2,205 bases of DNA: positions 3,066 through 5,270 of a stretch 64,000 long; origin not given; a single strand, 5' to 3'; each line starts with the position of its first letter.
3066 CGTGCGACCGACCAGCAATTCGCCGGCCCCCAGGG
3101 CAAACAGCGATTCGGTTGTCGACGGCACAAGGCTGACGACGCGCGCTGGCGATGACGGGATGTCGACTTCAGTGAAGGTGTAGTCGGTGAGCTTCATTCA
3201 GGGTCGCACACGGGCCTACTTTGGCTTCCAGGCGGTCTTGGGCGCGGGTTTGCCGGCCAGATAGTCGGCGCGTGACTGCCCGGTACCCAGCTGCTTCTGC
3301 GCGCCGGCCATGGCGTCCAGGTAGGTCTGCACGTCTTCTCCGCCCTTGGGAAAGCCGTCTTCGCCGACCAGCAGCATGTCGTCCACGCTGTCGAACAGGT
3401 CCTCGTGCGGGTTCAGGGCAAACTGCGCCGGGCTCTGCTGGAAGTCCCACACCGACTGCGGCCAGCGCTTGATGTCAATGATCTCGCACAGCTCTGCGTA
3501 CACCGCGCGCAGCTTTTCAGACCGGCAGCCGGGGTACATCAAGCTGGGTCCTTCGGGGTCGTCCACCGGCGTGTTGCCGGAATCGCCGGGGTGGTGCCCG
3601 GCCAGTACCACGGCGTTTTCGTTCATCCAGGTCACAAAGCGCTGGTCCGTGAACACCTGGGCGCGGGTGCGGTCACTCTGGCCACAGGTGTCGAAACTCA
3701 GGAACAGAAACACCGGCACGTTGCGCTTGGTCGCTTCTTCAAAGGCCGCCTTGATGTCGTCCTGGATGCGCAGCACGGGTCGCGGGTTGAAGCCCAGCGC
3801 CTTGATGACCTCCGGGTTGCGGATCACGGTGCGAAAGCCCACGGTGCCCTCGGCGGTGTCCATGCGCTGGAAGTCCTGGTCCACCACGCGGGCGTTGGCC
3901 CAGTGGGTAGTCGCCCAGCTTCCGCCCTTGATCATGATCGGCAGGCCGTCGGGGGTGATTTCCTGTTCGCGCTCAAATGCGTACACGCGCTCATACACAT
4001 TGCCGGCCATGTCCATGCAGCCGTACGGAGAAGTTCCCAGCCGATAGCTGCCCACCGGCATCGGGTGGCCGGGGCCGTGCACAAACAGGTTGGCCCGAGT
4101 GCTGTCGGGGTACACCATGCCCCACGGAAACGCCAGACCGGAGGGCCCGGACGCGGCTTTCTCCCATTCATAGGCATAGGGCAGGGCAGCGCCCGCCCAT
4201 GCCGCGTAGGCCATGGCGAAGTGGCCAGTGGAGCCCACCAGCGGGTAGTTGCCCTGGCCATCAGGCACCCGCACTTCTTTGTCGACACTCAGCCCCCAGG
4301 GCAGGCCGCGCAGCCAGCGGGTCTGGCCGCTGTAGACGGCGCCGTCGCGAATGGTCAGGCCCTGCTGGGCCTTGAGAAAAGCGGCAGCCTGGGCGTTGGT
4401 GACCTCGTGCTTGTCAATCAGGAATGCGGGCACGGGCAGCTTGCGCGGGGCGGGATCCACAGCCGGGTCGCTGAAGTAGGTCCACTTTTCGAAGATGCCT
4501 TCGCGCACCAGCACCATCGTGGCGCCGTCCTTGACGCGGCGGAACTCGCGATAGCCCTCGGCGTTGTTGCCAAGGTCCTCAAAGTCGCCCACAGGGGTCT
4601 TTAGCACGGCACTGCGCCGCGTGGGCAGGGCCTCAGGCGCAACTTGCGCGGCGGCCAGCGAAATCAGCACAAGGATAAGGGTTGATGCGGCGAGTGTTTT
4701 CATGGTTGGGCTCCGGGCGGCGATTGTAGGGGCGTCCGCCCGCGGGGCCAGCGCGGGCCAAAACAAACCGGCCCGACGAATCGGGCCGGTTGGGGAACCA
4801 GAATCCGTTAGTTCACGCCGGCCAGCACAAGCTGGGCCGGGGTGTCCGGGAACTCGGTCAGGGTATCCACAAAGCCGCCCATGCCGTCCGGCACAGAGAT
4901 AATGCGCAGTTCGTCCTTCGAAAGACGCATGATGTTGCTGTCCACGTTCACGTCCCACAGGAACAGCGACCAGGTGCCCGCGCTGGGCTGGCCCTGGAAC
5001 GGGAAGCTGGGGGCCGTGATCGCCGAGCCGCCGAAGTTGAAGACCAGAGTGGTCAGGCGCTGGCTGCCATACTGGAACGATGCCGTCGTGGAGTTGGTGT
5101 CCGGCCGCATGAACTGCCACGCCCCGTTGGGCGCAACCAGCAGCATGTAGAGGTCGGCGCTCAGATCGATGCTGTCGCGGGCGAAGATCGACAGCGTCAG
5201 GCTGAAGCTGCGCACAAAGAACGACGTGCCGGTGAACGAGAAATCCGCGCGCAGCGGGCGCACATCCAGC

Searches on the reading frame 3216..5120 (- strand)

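Call 15: search_protein_families(library=pfam, proteins=[window:3216-5120:-], max_evalue=0.01)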
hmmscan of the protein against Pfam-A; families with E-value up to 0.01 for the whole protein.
window:3216-5120:- (634 aa): 2 families
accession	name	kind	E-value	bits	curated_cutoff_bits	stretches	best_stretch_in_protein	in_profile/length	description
PF03781.23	FGE-sulfatase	-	3e-25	89.8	23.3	1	200-432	3-254/255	Sulfatase-modifying factor enzyme 1-like domain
PF13899.12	Thioredoxin_7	-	8e-07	29.6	27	1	452-517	2-67/83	Thioredoxin-like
